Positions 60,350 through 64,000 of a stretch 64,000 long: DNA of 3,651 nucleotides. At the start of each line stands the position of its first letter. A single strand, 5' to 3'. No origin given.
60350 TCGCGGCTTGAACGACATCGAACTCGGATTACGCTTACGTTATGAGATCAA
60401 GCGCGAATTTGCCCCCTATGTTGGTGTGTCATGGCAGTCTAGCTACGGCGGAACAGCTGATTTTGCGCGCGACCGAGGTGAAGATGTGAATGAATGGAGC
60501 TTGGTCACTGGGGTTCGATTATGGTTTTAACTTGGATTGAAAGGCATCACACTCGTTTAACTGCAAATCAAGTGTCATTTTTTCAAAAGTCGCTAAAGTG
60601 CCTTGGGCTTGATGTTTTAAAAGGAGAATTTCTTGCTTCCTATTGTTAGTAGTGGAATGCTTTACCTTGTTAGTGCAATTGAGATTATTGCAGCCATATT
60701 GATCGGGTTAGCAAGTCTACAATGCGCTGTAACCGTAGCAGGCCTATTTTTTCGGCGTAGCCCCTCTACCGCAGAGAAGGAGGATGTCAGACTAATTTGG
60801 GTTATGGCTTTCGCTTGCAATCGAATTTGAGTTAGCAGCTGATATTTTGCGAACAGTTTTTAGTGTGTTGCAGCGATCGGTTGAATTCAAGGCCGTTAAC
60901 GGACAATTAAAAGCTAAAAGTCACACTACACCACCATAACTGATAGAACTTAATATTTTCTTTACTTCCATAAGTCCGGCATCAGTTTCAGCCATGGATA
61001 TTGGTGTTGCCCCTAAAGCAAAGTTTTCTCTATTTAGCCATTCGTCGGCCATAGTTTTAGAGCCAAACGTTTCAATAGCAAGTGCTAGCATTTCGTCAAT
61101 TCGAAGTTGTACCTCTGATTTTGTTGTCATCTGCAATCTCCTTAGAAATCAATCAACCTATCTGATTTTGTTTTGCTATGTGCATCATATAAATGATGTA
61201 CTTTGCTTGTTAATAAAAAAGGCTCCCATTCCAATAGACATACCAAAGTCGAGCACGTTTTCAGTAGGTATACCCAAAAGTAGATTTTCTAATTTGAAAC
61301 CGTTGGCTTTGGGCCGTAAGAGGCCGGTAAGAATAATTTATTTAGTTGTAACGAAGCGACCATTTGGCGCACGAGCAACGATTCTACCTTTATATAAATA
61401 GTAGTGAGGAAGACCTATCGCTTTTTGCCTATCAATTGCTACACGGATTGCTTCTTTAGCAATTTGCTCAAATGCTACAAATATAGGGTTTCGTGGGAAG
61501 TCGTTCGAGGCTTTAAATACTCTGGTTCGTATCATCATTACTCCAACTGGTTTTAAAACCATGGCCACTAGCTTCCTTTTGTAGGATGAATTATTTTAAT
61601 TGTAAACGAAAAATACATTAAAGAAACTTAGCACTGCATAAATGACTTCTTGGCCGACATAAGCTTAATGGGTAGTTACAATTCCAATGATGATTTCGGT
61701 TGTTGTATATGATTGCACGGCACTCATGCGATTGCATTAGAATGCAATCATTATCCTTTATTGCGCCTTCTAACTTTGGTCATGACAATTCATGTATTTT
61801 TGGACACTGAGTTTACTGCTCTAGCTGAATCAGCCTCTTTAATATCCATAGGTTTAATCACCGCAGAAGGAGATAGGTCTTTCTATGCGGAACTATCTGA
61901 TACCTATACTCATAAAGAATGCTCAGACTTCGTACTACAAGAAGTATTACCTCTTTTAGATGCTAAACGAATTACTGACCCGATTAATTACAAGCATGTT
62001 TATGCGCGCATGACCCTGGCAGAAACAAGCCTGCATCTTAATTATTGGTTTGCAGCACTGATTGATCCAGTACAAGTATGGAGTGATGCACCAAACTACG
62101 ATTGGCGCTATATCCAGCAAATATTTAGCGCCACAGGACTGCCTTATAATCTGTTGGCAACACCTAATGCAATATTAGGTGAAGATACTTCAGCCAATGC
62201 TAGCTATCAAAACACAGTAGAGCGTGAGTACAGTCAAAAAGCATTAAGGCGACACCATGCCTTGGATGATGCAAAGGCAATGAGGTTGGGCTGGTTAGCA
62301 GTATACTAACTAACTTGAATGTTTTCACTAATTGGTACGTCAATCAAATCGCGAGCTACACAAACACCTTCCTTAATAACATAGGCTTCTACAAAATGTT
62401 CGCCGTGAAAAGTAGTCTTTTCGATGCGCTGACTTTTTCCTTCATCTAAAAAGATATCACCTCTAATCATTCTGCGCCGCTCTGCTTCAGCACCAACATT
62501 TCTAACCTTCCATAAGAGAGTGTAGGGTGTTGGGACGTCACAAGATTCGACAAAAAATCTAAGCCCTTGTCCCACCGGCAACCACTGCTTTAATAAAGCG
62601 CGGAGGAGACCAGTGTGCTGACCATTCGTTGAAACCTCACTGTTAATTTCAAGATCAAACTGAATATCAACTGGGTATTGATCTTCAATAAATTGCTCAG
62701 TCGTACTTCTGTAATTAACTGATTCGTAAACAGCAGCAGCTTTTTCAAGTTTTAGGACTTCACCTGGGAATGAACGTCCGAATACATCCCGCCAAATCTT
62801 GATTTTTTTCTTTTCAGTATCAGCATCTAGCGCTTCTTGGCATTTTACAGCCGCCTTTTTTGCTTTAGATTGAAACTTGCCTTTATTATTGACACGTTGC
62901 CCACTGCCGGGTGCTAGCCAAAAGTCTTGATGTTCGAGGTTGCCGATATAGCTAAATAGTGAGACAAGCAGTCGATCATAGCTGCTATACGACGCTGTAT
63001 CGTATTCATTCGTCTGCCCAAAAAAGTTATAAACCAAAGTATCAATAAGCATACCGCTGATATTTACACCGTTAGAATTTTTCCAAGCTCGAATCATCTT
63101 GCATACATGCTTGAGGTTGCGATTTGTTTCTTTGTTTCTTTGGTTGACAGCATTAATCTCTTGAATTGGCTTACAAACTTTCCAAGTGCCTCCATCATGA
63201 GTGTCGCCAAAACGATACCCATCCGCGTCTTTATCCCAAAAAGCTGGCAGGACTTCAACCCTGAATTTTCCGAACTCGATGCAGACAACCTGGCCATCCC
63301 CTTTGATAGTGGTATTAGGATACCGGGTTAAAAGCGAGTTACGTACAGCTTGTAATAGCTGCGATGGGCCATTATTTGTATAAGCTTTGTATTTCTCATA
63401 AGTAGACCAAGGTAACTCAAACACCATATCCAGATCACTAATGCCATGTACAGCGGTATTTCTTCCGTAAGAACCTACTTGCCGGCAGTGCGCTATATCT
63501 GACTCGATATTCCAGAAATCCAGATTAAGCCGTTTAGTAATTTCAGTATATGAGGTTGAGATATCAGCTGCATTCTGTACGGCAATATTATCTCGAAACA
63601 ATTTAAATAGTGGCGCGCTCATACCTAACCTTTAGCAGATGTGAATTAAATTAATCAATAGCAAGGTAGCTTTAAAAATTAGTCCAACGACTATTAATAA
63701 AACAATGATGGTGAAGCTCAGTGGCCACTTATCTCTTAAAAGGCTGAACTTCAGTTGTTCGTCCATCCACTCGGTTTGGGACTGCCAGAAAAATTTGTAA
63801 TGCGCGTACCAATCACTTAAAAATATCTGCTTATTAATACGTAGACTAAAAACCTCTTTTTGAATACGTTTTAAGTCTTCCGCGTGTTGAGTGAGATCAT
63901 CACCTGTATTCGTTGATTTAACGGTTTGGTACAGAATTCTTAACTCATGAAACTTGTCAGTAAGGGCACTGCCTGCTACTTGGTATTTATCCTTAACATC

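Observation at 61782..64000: SMODS/AGS-C nucleotidyltransferase operon with a TM protein, converging on a DEDDh exonuclease gene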

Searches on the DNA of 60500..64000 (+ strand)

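Call 9: search_dna_similar(query=window:60500-64000:+, collection=plasmids, mode=near, max_rows=15)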
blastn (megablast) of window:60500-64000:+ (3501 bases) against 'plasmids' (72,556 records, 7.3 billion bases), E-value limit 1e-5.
Records with a match: 1; places in all: 2; records where one place covers at least 80% of the query: 0.
Best place of each record, by identity: 90-95% 1.
By first word of the organism name: Methylophaga 1.
By predicted mobility (MOB-suite, as given by PLSDB): non-mobilizable 1.
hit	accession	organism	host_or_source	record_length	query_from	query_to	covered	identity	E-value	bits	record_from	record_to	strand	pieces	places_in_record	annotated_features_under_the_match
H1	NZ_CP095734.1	Methylophaga pinxianii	pure culture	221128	123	355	7%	94.5%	5e-96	361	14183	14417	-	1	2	DUF1622 domain-containing protein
